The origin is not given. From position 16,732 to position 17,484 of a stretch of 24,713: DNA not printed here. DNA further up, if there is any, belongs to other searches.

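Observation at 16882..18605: Lower-GC two-gene operon: SMC/ABC-like AAA ATPase plus 150-aa partner - candidate unclassified defence-like module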

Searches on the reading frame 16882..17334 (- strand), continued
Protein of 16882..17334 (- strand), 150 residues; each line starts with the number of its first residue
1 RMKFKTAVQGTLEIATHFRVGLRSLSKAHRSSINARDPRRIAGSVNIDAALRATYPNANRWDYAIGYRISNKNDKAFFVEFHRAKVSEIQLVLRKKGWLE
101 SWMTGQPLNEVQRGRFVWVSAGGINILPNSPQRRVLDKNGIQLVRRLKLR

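Call 45: search_protein_families(library=pfam, alignment_id=A2, max_evalue=0.00001)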
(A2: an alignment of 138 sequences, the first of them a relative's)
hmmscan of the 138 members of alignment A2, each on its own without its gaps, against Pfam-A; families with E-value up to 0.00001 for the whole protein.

A. member 1, L001:7804-8220:- (138 aa): 0 families

B. families by the number of members that match (of 138 scanned): 152 families (the first 25 are shown)
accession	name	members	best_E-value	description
PF13304.12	AAA_21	5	1.2e-30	AAA domain, putative AbiEii toxin, Type IV TA system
PF00155.27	Aminotran_1_2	4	1.7e-61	Aminotransferase class I and II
PF01041.23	DegT_DnrJ_EryC1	2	2.8e-104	DegT/DnrJ/EryC1/StrS aminotransferase family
PF00588.24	SpoU_methylase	2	9.7e-34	SpoU rRNA Methylase family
PF00535.33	Glycos_transf_2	2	1.8e-33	Glycosyl transferase family 2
PF00005.33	ABC_tran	2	9.1e-28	ABC transporter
PF13360.13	PQQ_2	2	1.1e-27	Outer membrane protein assembly factor BamB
PF02518.31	HATPase_c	2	3.9e-23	Histidine kinase-, DNA gyrase B-, and HSP90-like ATPase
PF13175.12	AAA_15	2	8.2e-21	AAA ATPase domain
PF13149.12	Mfa_like_1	2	3.2e-18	Fimbrillin-like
PF00534.26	Glycos_transf_1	2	6.1e-17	Glycosyl transferases group 1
PF13102.12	Phage_int_SAM_5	2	3.9e-16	Phage integrase SAM-like domain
PF00512.31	HisKA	2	1e-14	His Kinase A (phospho-acceptor) domain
PF13570.13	Beta-prop_ACSF4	2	8.9e-14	Beta-alanine-activating enzyme, beta-propeller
PF01381.28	HTH_3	2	2.1e-12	Helix-turn-helix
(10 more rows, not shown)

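Call 49: list_cluster_members(proteins=[window:16882-17331:-, window:17328-18524:-])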
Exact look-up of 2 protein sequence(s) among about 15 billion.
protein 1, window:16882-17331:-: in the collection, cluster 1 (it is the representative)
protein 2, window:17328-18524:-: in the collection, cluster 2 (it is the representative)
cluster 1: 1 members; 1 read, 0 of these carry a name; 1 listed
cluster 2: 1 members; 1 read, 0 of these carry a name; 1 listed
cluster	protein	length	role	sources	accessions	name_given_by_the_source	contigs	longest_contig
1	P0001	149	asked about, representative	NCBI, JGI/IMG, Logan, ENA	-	-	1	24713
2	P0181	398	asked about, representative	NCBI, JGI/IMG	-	-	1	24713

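Call 56: predict_structure(alignment_id=A3)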
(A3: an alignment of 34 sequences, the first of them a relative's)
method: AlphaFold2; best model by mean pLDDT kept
length: 398 residues; sequences in the alignment: 34
mean_pLDDT: 84.8   pTM: 0.88
mean pLDDT of the five models: 84.8, 77.9, 77.4, 75.8, 74.2
residues with pLDDT >= 90: 172; 70-90: 173; 50-70: 46; < 50: 7
segments of 3 or more residues with pLDDT < 50: 396-398
pLDDT, mean of each block of 10 residues (from residue 1): 97 97 92 97 95 91 94 93 93 96 85 84 73 87 90 81 55 74 81 79 78 81 77 86 84 91 81 94 94 86 90 90 91 95 90 88 58 57 85 58
secondary structure, 60 per line:
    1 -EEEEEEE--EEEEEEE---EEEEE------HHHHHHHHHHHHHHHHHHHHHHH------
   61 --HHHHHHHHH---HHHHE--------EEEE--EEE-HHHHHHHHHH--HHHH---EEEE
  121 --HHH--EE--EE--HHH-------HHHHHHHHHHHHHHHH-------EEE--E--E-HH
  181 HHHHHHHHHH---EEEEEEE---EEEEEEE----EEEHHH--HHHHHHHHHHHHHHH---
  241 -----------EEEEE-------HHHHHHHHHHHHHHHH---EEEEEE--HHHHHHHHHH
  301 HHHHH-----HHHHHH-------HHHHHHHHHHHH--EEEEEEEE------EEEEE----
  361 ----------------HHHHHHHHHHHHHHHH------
elements in order: E2-8 E11-17 E21-25 H32-54 H63-71 H75-78 E88-91 E94-96 H98-107 H110-113 E117-120 H146-161 E169-171 H179-190 E194-200 E204-210 E215-217 H223-237 E252-256 H264-279 E283-288 H291-305 H311-316 H324-335 E338-345 E352-356 H377-392

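Call 75: search_protein_families(library=pfam, alignment_id=A4, max_evalue=5)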
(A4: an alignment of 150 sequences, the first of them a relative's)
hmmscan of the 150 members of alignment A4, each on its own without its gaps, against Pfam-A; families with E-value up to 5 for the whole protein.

A. member 1, P0001 (149 aa): 0 families

B. families by the number of members that match (of 150 scanned): 56 families (the first 25 are shown)
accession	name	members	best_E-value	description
PF13986.11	DUF4224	3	0.0014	Domain of unknown function (DUF4224)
PF13543.13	SAM_KSR1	2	0.023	SAM like domain present in kinase suppressor RAS 1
PF01752.23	Peptidase_M9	2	0.026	Collagenase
PF08447.18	PAS_3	2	0.04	PAS fold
PF09923.14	DUF2155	2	0.043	Uncharacterized protein conserved in bacteria (DUF2155)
PF18743.7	AHJR-like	2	0.066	REase_AHJR-like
PF20011.4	fvmJAB_N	2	0.15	JAB N-terminal domain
PF23187.1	UBX7_N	2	0.17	UBX7 N-terminal domain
PF14540.12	NTF-like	1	0.0015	Nucleotidyltransferase-like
PF20164.4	GspA_SrpA_N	1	0.0025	GspA/SrpA SigLec-like domain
PF01851.28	PC_rep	1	0.0081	Proteasome/cyclosome repeat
PF12625.12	Arabinose_bd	1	0.015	Arabinose-binding domain of AraC transcription regulator, N-term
PF21139.3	BT_MCC_alpha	1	0.019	Methylcrotonyl-CoA carboxylase, alpha-subunit, BT domain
PF22952.2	KH_11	1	0.024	Eukaryotic type KH-domain (KH-domain type I)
PF07578.16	LAB_N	1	0.033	Lipid A Biosynthesis N-terminal domain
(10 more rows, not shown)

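Call 76: search_solved_structures(query=A4, max_evalue=10, show_alignments=2)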
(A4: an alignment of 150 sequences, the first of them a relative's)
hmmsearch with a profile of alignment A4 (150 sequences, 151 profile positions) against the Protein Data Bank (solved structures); distinct sequences matched with E-value up to 10: 2.
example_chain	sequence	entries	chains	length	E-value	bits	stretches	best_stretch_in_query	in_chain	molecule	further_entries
4pbo_A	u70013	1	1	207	0.41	13.5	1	33-68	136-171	C-reactive protein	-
4pbp_A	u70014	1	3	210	0.42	13.5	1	33-68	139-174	C-reactive protein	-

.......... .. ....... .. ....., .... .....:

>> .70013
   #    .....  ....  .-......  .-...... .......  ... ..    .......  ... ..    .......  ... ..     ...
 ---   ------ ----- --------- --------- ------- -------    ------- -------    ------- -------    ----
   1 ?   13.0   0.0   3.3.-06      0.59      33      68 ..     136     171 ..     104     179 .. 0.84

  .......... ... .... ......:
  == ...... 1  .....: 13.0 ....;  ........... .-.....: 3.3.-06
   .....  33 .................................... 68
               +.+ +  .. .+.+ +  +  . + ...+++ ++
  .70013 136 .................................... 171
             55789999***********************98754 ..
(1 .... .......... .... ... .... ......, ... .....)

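Call 82: search_dna_similar(query=window:16882-17331:-, collection=plasmids, mode=protein, max_evalue=0.001, max_rows=15)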
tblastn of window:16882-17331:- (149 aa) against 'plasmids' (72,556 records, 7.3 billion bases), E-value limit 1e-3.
Records with a match: 1; places in all: 1; records where one place covers at least 80% of the query: 1.
Best place of each record, by identity: <60% 1.
By first word of the organism name: Opitutaceae 1.
By predicted mobility (MOB-suite, as given by PLSDB): mobilizable 1.
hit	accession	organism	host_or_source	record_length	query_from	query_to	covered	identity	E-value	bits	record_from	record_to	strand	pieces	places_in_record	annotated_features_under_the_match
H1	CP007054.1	Opitutaceae bacterium TAV5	-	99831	1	144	97%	35.8%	7e-15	77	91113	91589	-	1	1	none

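Call 83: search_dna_similar(query=window:16882-17331:-, collection=phages, mode=protein, max_evalue=0.001, max_rows=15)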
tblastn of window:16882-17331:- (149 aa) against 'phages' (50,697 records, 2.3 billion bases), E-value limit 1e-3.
No match.

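Call 84: get_annotated_region(hit=H1, flank=8000)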
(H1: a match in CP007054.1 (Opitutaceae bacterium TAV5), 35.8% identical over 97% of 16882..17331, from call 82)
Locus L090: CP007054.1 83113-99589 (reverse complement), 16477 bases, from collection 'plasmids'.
description: Opitutaceae bacterium TAV5 plasmid, complete sequence
organism: Opitutaceae bacterium TAV5 (NCBI taxid 794903)
taxonomy: Bacteria; Verrucomicrobiota; Opitutia; Opitutales; Opitutaceae; ; Opitutaceae bacterium TAV5
host: -; source: -; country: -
typing (MOB-suite, as given by PLSDB): mobilizable; replicon rep_cluster_253; relaxase MOBF
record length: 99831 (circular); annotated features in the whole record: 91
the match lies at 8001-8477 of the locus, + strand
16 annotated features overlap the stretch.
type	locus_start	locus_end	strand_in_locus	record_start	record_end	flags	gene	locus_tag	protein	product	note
CDS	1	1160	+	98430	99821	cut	-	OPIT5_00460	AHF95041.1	hypothetical protein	-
CDS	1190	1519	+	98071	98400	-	-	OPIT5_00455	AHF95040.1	hypothetical protein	-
CDS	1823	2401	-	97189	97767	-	-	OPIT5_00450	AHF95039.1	hypothetical protein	-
CDS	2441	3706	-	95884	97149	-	-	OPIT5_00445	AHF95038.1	hypothetical protein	-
CDS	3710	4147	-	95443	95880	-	-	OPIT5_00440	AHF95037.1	family S24 peptidase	-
CDS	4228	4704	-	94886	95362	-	-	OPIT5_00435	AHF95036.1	hypothetical protein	-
CDS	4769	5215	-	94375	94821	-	-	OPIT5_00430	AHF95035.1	hypothetical protein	-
CDS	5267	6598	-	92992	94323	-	-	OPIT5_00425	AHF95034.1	hypothetical protein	-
CDS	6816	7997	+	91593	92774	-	-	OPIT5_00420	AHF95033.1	hypothetical protein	-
CDS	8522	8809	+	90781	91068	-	-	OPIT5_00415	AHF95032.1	LysR family transcriptional regulator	-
CDS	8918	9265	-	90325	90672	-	-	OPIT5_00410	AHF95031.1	hypothetical protein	-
CDS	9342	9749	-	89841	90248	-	-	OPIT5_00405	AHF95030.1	mucin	-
CDS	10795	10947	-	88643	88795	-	-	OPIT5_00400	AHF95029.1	hypothetical protein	-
CDS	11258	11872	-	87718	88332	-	-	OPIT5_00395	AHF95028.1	hypothetical protein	-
CDS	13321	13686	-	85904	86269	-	-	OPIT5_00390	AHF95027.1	hypothetical protein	-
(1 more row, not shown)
